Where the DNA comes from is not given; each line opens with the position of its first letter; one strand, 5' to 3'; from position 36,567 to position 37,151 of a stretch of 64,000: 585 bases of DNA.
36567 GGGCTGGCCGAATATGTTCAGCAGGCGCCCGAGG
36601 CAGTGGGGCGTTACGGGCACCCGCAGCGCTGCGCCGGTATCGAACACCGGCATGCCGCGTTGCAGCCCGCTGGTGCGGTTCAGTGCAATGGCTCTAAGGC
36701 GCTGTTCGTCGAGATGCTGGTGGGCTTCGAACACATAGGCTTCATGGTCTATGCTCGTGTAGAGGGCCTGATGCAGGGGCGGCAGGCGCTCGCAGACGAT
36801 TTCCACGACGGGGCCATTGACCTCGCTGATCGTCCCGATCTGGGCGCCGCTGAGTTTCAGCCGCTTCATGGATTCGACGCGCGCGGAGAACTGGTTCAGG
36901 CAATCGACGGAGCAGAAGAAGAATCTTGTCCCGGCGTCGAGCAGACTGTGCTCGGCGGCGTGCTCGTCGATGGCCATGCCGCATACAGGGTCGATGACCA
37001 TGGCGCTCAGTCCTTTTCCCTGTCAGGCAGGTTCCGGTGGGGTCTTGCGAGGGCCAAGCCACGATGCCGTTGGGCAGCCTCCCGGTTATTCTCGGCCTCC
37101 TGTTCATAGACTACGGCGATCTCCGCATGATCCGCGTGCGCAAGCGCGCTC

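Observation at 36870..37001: YHS/TRASH metal-binding domain fused in frame to the N-terminus of the N-ATPase beta subunit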

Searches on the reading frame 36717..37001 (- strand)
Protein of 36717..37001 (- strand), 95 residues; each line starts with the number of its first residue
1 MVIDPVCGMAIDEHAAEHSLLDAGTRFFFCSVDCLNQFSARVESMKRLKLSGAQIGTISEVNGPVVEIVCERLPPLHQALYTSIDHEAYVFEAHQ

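Call 12: find_related_loci(query=A1, collection=genome_contigs, flank=10000)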
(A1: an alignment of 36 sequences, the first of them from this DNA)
Query A1 (95 aa) in genome_contigs; peptide patterns used: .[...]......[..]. (x = any residue, [..] = any of these).
281 stretches matched a pattern; 176 encode a relative of the query (tblastn E <= 1e-3); the best 80 are kept; 80 distinct loci.
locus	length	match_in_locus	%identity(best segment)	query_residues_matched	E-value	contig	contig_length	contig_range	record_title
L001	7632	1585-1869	75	1-95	1e-47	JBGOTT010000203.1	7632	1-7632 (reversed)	MAG: Gammaproteobacteria bacterium isolate OBJ_0618_7090110_156 k141_7651269_length_7632_cov_16.0000, whole genome shotg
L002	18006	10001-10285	69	1-95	8e-46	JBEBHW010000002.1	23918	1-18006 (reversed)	MAG: Burkholderiaceae bacterium isolate SF1_2_8 NODE_1470_length_23918_cov_4.482010, whole genome shotgun sequence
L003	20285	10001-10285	71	1-95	1e-44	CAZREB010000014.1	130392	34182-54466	MAG TPA_asm: uncultured Bordetella sp. isolate binchicken_co199_16 genome assembly, contig: NODE_176_length_130392_cov_1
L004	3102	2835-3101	76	1-89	8e-45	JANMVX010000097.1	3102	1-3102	MAG: Hyphomicrobiaceae bacterium isolate OTE_88_metabat_455_sub OTE_88_k141_520268, whole genome shotgun sequence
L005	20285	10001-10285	66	1-95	5e-42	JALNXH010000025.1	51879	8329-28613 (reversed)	MAG: Rhodocyclaceae bacterium isolate SO_2016_LW3 bin 42 scaffold00957_LW162_2016, whole genome shotgun sequence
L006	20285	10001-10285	64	1-95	8e-42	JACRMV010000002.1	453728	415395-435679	MAG: Rhodocyclales bacterium isolate NC_groundwater_1916_Pr3_S2p5_61_40 SR2-18-S2p5_coassembly_scaffold_3424, whole geno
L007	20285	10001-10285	63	1-95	3e-40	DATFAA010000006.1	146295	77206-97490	MAG TPA_asm: Rhodocyclaceae bacterium isolate SMAG_U8489 k141_499489, whole genome shotgun sequence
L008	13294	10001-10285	61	1-95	2e-39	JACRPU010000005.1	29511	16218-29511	MAG: Nitrosomonadales bacterium isolate NC_groundwater_1995_Pr3_S-0.65um_60_4 SR2-18-Sp65_coassembly_scaffold_84676, who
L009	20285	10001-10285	58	1-95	6e-38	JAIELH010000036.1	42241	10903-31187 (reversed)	MAG: Gallionellaceae bacterium isolate co.spades.CONCOCT.1kb_039 c_000000000169, whole genome shotgun sequence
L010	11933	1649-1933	59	1-95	2e-37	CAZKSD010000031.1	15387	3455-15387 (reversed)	MAG TPA_asm: uncultured Dechloromonas sp. isolate binchicken_co197_443 genome assembly, contig: NODE_6376_length_15387_c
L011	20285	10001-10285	59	1-95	2e-37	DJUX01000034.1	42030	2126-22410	MAG TPA_asm: Dechloromonas sp. UBA6271 UBA6271_contig_50, whole genome shotgun sequence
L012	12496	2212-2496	56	1-95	6e-37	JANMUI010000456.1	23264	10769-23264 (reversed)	MAG: Betaproteobacteria bacterium isolate SOY_29_concoct_125_sub SOY_29_k141_4705564, whole genome shotgun sequence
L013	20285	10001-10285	62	1-95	5e-40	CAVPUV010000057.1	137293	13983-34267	MAG: uncultured Gammaproteobacteria bacterium isolate MFD10097.bin.2.2 genome assembly, contig: contig_4414, whole genom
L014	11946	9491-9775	56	1-95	5e-36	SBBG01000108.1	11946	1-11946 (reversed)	MAG: Gammaproteobacteria bacterium isolate Bin_2_1_1 Ba_contig27521, whole genome shotgun sequence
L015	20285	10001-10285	54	1-95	3e-35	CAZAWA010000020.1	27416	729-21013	MAG TPA_asm: uncultured Oxalobacter sp. isolate SRP302447_co2_16 genome assembly, contig: NODE_4780_length_27416_cov_7.3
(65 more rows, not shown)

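Call 33: search_protein_families(library=pfam, alignment_id=A1, max_evalue=0.01)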
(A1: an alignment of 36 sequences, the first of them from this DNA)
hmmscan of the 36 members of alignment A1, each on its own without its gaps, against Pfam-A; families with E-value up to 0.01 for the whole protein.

A. member 1, seq(95 aa): 1 family
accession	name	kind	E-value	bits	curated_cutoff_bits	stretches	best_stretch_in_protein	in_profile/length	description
PF04945.19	YHS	-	4.7e-08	33.3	30.3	1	2-39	1-37/47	YHS domain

B. families by the number of members that match (of 36 scanned): 7 families
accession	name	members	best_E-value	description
PF04945.19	YHS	36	4.1e-15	YHS domain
PF24273.1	TRASH_HVO_1752_C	26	4.1e-06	HVO_1752, C-terminal TRASH domain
PF06467.20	zf-FCS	11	0.00016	MYM-type Zinc finger with FCS sequence motif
PF24461.1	DUF7576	3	5e-05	Family of unknown function (DUF7576)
PF05573.18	NosL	1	0.0027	NosL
PF11809.13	DUF3330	1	0.0083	Domain of unknown function (DUF3330)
PF04570.20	zf-FLZ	1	0.0084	zinc-finger of the FCS-type, C2-C2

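Call 40: predict_structure(alignment_id=A1)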
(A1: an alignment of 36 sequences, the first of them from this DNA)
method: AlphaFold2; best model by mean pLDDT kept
length: 95 residues; sequences in the alignment: 36
mean_pLDDT: 88.4   pTM: 0.67
mean pLDDT of the five models: 88.4, 88.4, 87.3, 86.3, 86.1
residues with pLDDT >= 90: 45; 70-90: 48; 50-70: 2; < 50: 0
segments of 3 or more residues with pLDDT < 50: none
pLDDT, mean of each block of 10 residues (from residue 1): 93 94 93 96 88 89 89 78 84 74
secondary structure, 60 per line:
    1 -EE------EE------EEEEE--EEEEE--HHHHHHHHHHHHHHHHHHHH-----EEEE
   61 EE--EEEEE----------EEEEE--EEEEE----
elements in order: E18-22 E25-29 H32-51 E57-62 E65-69 E80-84 E87-91

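Call 43: fold_search(model_id=the predicted structure, library=pdb)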
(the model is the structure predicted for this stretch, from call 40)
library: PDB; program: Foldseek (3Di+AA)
matches with E <= 10: 47; with E <= 0.001: 0
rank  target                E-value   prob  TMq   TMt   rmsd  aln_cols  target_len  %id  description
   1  1ffk_R                2.8e+00  0.23  0.29  0.46   2.3        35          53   26  CRYSTAL STRUCTURE OF THE LARGE RIBOSOMAL SUBUNIT FROM HALOARCULA MARISMORTUI AT 2.4 ANGSTROM RESOLUTION (released 2000-08-14)
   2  9bw9_A                3.0e+00  0.07  0.25  0.12  10.6        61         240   15  Tetrameric Complex of full-length HIV-1 integrase protein bound to the integrase binding domain of LEDGF/p75 (released 2025-06-25)
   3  6skf_BY               3.2e+00  0.21  0.34  0.48   6.8        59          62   17  Cryo-EM Structure of T. kodakarensis 70S ribosome (released 2020-07-29)
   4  7ucj_E                3.4e+00  0.01  0.14  0.08  21.3        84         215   17  Mammalian 80S translation initiation complex with mRNA and Harringtonine (released 2022-06-01)
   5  8bsj_LX               3.6e+00  0.20  0.35  0.52   8.2        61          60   11  Giardia Ribosome in PRE-T Classical State (C) (released 2023-03-22)
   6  7f5s_LW               3.9e+00  0.13  0.36  0.43  10.1        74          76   14  human delta-METTL18 60S ribosome (released 2022-06-22)
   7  7pzy_7                4.1e+00  0.35  0.36  0.51   1.8        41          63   20  Structure of the vacant Candida albicans 80S ribosome (released 2022-05-18)
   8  8pxb_A                4.7e+00  0.04  0.20  0.05  16.9        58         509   14  Cryo-EM structure of horse NHE9 with a extracellular loop (released 2024-08-07)
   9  5it7_WW               5.0e+00  0.16  0.36  0.52   8.4        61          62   18  Structure of the Kluyveromyces lactis 80S ribosome in complex with the cricket paralysis virus IRES and eEF2 (released 2016-05-18)
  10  9rmx_A                5.0e+00  0.02  0.23  0.11  12.1        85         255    8  CryoEM reconstruction of integrase filament at the lumen of native HIV-1 cores (box size 34.2 nm) (released 2025-12-10)
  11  6qzp_LE               5.0e+00  0.01  0.15  0.07  19.3        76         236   17  High-resolution cryo-EM structure of the human 80S ribosome (released 2019-04-24)
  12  8pvr_A                5.4e+00  0.03  0.21  0.05  16.9        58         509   16  Cryo-EM structure of horse Nhe9 bound to PI(3,5)P2 (released 2024-07-24)
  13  4v88_BW               6.1e+00  0.09  0.36  0.35  12.7        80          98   12  The structure of the eukaryotic ribosome at 3.0 A resolution. (released 2014-07-09)
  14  2ds6_B                6.1e+00  0.06  0.23  0.36   4.4        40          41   15  Structure of the ZBD in the tetragonal crystal form (released 2007-02-13)
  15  7xnx_LE               6.1e+00  0.01  0.14  0.07  18.9        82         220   17  High resolution cry-EM structure of the human 80S ribosome from SNORD127+/+ Kasumi-1 cells (released 2023-04-05)
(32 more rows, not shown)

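Call 64: search_protein_representatives(alignment_id=A1)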
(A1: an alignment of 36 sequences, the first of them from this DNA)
Query: 36 sequences, 95 profile positions. Proteins with E-value up to 0.001 (for the whole library): 14476; up to 1e-10: 815; up to 1e-30: 24. The best 150 are listed.
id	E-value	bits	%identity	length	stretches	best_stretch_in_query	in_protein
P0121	1.9e-57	207.5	-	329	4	1-57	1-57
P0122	1.8e-41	156.4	-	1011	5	2-46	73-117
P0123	1.5e-40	153.4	-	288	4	2-45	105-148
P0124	2.0e-40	153.0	-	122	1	1-95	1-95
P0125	3.4e-40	152.3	-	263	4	3-51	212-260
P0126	1.2e-38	147.3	-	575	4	3-52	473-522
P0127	3.0e-38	146.0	-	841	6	3-46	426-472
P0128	6.6e-38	144.9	-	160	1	1-95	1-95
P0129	8.1e-38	144.6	-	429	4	2-46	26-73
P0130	1.6e-37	143.7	-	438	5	3-48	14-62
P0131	8.8e-37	141.3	-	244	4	2-47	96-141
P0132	1.6e-36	140.5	-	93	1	1-91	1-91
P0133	4.4e-36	139.1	-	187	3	2-48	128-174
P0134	5.4e-35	135.6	-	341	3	2-54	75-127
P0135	2.5e-33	130.3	-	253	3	2-68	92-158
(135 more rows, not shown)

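Call 73: find_related_loci(query=A1, collection=metagenome_contigs, flank=10000)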
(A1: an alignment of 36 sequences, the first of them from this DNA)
Query A1 (95 aa) in metagenome_contigs; peptide patterns used: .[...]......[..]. (x = any residue, [..] = any of these).
351 stretches matched a pattern; 244 encode a relative of the query (tblastn E <= 1e-3); the best 80 are kept; 80 distinct loci.
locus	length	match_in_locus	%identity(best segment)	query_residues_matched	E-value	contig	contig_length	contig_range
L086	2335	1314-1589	67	4-95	1e-42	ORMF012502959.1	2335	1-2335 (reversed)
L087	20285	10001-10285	66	1-95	3e-42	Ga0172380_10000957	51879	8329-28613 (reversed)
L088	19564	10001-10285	64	1-95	2e-42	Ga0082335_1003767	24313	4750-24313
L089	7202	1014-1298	66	1-95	8e-42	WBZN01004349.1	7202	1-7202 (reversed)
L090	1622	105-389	66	1-95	2e-42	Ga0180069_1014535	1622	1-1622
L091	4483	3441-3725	64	1-95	1e-40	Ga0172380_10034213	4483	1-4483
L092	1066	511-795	60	1-95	4e-42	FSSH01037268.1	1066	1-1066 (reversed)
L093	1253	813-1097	61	1-95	4e-40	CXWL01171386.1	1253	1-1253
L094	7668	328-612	60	1-95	4e-38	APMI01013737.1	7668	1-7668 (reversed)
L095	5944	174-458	60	1-95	4e-38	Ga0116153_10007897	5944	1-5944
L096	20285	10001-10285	54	1-95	4e-34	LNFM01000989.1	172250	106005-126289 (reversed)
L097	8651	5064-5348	49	1-95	5e-30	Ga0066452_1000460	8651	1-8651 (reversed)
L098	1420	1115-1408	45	1-95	5e-23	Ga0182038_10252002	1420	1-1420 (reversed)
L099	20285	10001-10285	59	1-95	1e-37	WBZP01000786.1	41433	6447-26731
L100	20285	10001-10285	49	1-95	5e-30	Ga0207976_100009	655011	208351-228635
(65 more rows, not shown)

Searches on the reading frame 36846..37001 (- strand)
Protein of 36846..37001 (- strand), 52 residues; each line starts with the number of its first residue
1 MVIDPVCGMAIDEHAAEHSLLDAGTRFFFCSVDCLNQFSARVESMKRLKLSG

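Call 23: search_solved_structures(query=window:36846-37001:-, max_evalue=10, show_alignments=4)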
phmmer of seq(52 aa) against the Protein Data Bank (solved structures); distinct sequences matched with E-value up to 10: 0.
